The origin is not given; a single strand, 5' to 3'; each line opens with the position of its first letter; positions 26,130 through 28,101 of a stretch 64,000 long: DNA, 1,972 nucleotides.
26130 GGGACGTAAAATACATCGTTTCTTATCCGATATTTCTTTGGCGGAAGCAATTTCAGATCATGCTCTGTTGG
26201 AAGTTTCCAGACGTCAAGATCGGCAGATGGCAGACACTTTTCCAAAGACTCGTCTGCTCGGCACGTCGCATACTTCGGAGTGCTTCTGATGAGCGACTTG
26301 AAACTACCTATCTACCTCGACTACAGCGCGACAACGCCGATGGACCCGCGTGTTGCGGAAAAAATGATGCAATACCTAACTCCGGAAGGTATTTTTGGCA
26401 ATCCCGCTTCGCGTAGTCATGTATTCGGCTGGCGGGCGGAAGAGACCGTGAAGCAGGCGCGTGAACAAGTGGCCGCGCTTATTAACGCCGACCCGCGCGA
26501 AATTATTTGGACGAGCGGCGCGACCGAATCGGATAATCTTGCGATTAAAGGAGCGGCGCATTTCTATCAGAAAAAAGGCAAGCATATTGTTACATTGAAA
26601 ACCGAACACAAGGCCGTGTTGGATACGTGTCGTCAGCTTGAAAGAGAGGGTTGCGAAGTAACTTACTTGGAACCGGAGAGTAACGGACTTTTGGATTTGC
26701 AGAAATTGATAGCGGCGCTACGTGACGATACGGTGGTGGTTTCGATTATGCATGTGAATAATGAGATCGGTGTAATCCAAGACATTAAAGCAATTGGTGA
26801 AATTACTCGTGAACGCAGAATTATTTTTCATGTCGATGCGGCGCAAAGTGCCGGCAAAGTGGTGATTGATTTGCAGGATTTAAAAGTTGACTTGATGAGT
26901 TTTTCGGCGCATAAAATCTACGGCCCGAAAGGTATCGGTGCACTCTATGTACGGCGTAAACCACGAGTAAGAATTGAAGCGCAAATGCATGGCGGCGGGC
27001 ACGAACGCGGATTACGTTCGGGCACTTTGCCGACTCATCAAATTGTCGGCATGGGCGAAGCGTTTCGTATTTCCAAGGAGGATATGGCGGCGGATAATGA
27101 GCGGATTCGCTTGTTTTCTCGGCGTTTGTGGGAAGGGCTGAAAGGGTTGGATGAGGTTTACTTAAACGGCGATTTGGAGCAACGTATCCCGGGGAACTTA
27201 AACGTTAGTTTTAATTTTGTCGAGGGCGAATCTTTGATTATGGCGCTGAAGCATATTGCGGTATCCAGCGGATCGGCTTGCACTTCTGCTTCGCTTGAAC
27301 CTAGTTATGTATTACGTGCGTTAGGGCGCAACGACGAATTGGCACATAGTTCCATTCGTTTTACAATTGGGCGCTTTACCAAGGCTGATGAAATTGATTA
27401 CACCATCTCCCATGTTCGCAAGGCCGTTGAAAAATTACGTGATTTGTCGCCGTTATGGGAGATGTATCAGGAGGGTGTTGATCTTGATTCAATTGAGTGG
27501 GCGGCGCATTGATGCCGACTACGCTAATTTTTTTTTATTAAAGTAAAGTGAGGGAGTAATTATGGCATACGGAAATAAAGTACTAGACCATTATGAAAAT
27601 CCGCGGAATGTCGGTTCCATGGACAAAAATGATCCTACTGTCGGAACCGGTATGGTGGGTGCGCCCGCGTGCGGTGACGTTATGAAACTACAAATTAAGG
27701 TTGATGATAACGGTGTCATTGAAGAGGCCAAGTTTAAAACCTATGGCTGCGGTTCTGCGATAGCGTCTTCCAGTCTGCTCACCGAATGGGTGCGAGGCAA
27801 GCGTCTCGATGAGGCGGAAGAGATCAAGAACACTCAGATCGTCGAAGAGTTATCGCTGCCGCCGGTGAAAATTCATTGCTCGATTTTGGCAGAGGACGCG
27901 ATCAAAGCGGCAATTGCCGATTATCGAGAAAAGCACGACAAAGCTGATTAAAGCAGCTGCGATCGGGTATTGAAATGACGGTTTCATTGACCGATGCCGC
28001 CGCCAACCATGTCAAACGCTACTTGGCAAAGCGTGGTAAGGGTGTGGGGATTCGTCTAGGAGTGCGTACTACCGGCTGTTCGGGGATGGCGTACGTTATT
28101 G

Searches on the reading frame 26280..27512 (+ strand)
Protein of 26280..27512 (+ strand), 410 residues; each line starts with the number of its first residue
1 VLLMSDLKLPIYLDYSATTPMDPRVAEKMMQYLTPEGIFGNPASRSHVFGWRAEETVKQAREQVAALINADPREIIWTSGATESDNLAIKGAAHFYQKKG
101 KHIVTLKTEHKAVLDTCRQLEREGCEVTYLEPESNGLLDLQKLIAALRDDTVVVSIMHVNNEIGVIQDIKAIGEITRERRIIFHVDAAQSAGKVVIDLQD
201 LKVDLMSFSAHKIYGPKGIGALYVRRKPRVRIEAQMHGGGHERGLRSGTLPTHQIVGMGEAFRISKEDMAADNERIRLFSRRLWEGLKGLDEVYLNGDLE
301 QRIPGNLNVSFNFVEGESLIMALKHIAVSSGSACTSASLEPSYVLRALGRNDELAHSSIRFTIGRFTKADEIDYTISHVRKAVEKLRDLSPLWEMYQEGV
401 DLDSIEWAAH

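Call 11: find_encoding_contigs(protein=window:26280-27512:+, flank=2000, max_places=4)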
Protein window:26280-27512:+ (410 aa): no gene with exactly this product is on record in the collection.

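Call 62: search_protein_families(library=ncbifam, proteins=[window:26280-27512:+], max_evalue=0.00001)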
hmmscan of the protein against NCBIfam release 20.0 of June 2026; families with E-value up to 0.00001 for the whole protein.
window:26280-27512:+ (410 aa): 25 families
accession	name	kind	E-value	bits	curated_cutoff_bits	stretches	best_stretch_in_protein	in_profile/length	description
NF010611.0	PRK14012.1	equivalog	3.9e-230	763.8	548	1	7-410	3-406/406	IscS subfamily cysteine desulfurase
TIGR02006.1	IscS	equivalog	7.9e-224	743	643.2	1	7-410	1-402/402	IscS subfamily cysteine desulfurase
TIGR03402.1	FeS_nifS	equivalog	5.8e-135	449.9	530.75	1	11-392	1-379/379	cysteine desulfurase NifS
TIGR03235.1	DNA_S_dndA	equivalog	5.3e-130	433.8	480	1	12-362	1-352/353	cysteine desulfurase DndA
TIGR03403.1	nifS_epsilon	equivalog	3.5e-104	348.7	587.7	1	11-390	1-380/382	NifS family cysteine desulfurase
NF002806.0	PRK02948.1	subfamily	5.6e-83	279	304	1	11-385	2-374/381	IscS subfamily cysteine desulfurase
TIGR01977.1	am_tr_V_EF2568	hypoth_equivalog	2.5e-47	161.7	377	1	11-380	1-374/376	cysteine desulfurase family protein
TIGR01979.1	sufS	subfamily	3.3e-47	161.3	475.1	1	11-381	20-397/403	SufS family cysteine desulfurase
NF040779.1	Sec_lyase_SclA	exception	1.4e-36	126.2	525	1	11-381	1-375/378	selenocysteine lyase SclA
NF041166.1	f2_encap_cargo1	exception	6e-31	108.2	800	1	11-240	247-475/623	family 2A encapsulin nanocompartment cargo protein cysteine desulfurase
NF008126.0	PRK10874.1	equivalog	7.2e-30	104.4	607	1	11-240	21-249/401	cysteine desulfurase CsdA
TIGR03392.1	FeS_syn_CsdA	equivalog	1.7e-27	96.6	493.6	1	11-228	18-235/398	cysteine desulfurase CsdA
NF006791.0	PRK09295.1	equivalog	1.9e-27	96.4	661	1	44-228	56-242/406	cysteine desulfurase SufS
TIGR01976.1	am_tr_V_VC1184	hypoth_equivalog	5.9e-27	95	352.35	1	11-235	20-242/401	cysteine desulfurase-like protein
TIGR04343.1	egtE_PLP_lyase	equivalog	2.4e-12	46.3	400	1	52-241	51-232/370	ergothioneine biosynthesis PLP-dependent enzyme EgtE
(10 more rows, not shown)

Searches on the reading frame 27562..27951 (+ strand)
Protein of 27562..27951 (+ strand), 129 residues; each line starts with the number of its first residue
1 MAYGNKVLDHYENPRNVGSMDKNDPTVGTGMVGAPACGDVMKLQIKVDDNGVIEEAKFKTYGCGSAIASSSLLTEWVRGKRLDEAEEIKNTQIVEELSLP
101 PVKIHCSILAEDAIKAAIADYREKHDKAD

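Call 13: find_encoding_contigs(protein=window:27562-27951:+, flank=10000, max_places=6)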
Protein window:27562-27951:+ (129 aa): no gene with exactly this product is on record in the collection.
